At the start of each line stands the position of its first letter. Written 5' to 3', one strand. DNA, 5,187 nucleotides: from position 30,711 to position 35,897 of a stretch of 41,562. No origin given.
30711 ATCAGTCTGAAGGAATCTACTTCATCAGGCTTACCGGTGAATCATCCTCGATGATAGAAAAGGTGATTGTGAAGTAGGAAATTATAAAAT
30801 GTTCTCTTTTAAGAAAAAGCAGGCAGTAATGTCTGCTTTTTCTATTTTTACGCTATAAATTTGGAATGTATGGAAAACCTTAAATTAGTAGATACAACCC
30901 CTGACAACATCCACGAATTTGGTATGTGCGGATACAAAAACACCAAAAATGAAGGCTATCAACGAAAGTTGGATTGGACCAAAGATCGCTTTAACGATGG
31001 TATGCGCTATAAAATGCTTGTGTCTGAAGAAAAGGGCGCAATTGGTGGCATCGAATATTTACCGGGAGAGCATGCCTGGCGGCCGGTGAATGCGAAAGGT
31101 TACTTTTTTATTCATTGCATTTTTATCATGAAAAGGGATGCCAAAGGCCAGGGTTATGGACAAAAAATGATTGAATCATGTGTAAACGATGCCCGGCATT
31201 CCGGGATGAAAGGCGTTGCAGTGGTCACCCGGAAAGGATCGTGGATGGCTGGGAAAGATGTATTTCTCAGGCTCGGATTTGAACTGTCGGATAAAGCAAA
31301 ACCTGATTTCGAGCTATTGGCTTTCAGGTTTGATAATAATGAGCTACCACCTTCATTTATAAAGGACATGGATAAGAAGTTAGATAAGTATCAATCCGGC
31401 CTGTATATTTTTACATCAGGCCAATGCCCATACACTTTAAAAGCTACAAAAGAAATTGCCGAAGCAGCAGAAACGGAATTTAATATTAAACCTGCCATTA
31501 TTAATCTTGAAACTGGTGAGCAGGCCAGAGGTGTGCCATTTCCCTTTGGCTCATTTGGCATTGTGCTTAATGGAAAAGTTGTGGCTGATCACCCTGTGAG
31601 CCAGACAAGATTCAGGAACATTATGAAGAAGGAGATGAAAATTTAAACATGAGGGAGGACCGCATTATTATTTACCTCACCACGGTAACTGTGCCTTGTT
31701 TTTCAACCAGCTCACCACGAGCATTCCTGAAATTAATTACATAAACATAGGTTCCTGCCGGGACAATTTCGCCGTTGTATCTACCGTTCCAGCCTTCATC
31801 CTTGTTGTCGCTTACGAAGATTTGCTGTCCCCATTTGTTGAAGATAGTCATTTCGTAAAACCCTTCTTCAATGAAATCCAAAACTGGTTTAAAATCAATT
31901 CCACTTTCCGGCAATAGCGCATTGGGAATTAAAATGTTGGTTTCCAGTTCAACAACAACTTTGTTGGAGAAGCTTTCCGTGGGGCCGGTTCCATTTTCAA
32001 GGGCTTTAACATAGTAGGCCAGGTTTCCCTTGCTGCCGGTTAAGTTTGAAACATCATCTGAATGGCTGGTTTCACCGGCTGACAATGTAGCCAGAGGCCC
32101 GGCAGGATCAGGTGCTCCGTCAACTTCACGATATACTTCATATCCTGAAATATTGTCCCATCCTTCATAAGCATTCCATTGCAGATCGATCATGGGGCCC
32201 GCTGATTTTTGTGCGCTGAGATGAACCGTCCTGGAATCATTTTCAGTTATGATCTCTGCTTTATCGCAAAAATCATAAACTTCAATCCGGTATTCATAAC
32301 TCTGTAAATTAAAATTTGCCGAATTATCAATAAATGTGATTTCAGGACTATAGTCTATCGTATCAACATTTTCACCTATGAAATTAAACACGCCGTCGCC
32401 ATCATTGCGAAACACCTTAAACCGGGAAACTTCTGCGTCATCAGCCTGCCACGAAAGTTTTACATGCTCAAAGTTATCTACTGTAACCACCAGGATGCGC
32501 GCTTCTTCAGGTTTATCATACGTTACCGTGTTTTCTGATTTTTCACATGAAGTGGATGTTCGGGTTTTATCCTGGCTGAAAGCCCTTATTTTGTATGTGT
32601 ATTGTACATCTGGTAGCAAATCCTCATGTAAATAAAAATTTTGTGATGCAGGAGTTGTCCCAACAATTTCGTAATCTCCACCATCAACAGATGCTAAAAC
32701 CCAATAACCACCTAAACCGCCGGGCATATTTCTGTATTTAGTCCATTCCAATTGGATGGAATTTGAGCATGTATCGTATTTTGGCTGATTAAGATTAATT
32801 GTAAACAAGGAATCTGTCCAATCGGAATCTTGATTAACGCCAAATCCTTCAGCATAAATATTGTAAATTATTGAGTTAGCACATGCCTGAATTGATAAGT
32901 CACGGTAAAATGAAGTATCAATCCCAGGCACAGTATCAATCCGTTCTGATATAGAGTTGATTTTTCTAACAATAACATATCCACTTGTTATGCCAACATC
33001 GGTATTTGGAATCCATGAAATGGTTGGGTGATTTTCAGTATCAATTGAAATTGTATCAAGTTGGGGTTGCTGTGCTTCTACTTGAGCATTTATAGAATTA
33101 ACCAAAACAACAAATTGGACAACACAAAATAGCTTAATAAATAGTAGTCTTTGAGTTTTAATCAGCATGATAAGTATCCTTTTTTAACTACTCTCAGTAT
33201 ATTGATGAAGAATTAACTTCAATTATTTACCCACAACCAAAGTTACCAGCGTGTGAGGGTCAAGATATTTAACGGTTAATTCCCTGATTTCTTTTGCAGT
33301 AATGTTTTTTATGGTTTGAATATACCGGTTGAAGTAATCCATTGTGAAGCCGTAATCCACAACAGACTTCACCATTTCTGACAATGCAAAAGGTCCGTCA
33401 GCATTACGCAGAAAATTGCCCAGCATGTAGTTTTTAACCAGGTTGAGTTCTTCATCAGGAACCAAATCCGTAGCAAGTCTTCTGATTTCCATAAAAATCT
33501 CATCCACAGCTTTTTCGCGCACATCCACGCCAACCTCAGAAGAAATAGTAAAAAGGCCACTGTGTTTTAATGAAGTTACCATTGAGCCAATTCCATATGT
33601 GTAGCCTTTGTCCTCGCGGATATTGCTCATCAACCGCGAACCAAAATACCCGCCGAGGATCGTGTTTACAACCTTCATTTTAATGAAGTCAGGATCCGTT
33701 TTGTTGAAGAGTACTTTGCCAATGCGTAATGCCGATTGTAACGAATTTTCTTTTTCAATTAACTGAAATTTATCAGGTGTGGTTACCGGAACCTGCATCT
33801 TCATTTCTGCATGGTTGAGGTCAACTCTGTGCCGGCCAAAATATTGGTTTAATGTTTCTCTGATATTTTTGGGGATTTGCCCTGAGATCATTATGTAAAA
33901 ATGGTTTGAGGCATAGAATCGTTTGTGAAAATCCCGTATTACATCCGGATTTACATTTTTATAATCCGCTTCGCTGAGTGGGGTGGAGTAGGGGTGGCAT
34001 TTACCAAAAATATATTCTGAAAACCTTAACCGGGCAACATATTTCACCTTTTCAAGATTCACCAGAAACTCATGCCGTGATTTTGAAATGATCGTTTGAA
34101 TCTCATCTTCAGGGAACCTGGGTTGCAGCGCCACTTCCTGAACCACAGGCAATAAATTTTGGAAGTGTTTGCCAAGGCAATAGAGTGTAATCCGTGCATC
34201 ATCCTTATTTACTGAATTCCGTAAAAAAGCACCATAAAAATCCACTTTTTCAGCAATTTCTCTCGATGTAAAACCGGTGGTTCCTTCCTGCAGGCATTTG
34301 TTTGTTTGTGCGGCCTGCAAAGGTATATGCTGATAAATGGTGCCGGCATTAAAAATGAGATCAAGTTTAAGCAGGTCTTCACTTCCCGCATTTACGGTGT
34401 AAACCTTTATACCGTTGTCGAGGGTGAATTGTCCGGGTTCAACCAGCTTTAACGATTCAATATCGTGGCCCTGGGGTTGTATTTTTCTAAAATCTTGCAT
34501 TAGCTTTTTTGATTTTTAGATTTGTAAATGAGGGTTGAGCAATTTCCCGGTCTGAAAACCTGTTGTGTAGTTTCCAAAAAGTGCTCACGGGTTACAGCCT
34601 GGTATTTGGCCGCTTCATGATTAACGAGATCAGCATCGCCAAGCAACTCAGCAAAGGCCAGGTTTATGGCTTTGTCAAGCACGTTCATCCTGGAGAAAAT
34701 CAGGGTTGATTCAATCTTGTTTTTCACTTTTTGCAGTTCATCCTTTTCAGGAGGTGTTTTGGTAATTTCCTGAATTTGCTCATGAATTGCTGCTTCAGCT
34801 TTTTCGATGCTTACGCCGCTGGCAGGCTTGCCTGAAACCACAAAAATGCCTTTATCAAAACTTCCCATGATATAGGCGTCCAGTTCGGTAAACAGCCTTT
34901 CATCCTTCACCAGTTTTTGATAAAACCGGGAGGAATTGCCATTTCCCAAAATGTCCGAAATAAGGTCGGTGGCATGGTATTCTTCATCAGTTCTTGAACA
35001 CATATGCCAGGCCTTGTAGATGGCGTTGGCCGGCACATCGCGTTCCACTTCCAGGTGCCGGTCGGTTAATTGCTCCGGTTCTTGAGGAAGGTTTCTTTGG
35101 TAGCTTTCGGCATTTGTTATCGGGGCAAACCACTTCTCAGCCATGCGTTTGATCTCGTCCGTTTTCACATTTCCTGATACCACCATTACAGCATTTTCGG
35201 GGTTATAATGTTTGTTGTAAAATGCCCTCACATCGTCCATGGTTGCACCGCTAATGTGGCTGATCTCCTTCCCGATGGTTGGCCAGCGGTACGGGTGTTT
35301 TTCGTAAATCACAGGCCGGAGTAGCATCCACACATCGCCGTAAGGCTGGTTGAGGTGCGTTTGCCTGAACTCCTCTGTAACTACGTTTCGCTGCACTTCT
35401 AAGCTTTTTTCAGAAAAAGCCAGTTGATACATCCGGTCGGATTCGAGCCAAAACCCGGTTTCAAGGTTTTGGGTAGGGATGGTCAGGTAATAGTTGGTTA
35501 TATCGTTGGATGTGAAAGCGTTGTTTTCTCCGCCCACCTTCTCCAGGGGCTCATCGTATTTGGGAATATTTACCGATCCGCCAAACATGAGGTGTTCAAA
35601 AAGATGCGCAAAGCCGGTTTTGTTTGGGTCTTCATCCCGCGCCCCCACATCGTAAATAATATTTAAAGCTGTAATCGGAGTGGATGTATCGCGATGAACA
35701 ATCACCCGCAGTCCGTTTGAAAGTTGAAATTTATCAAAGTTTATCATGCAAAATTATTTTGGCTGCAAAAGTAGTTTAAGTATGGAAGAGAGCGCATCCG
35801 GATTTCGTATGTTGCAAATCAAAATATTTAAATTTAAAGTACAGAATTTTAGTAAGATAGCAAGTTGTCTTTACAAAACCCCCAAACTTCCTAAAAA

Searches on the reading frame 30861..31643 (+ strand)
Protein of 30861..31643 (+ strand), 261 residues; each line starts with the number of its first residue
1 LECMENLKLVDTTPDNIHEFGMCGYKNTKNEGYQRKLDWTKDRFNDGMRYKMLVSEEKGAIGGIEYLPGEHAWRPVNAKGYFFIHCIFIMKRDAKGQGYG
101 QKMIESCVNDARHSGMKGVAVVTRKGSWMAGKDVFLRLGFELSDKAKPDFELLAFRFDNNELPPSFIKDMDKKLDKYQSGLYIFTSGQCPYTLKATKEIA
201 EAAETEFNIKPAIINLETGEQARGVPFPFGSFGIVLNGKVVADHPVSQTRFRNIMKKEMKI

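Call 7: search_protein_families(library=pfam, proteins=[window:30861-31643:+], max_evalue=0.001)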
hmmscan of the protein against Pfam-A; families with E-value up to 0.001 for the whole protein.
window:30861-31643:+ (261 aa): 2 families
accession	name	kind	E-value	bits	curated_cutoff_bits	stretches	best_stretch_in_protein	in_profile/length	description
PF14268.11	YoaP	-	2.8e-07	30.4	25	1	213-252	4-43/44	YoaP-like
PF00583.31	Acetyltransf_1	-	5.8e-05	23.8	20.7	1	31-140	14-116/116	Acetyltransferase (GNAT) family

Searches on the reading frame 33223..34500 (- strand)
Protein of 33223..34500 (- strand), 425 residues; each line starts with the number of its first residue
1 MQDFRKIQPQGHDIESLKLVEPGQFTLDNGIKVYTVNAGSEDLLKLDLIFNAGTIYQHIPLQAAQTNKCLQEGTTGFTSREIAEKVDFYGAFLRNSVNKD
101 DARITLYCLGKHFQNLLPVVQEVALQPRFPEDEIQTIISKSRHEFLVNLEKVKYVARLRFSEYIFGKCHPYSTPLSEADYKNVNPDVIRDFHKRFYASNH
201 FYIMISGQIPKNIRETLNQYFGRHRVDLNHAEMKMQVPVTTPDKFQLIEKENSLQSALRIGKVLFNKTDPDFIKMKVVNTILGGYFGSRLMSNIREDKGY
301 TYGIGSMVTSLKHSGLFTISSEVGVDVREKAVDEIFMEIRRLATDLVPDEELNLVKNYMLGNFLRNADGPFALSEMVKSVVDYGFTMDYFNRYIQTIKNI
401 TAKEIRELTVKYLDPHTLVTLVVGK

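Call 8: search_protein_families(library=pfam, proteins=[window:33223-34500:-], max_evalue=0.001)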
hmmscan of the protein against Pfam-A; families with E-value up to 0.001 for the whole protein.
window:33223-34500:- (425 aa): 1 family
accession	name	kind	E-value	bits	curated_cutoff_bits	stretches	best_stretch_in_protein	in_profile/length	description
PF05193.26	Peptidase_M16_C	-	3.5e-28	99.1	23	1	182-357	1-179/181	Peptidase M16 inactive domain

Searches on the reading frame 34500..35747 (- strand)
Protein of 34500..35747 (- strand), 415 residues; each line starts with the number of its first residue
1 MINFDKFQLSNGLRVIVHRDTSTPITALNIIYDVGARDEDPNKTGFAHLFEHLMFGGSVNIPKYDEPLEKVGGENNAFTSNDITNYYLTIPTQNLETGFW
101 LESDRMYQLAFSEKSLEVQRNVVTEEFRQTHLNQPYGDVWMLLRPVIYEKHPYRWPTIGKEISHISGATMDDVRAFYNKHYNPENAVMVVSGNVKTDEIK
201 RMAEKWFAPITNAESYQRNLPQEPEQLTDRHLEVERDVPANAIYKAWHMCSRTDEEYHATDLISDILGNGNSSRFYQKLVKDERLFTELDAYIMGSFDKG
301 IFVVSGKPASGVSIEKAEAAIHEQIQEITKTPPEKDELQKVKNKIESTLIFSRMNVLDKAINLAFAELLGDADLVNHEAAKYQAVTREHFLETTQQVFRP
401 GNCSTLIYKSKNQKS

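Call 8: search_protein_families(library=pfam, proteins=[window:34500-35747:-], max_evalue=0.001)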
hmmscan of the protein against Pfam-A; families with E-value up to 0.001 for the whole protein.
window:34500-35747:- (415 aa): 2 families
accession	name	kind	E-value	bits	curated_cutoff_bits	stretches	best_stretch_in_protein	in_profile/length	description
PF05193.26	Peptidase_M16_C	-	1.3e-37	129.9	23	1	169-344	3-180/181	Peptidase M16 inactive domain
PF00675.25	Peptidase_M16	-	3.9e-20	72.7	22.3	1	14-132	1-121/149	Insulinase (Peptidase family M16)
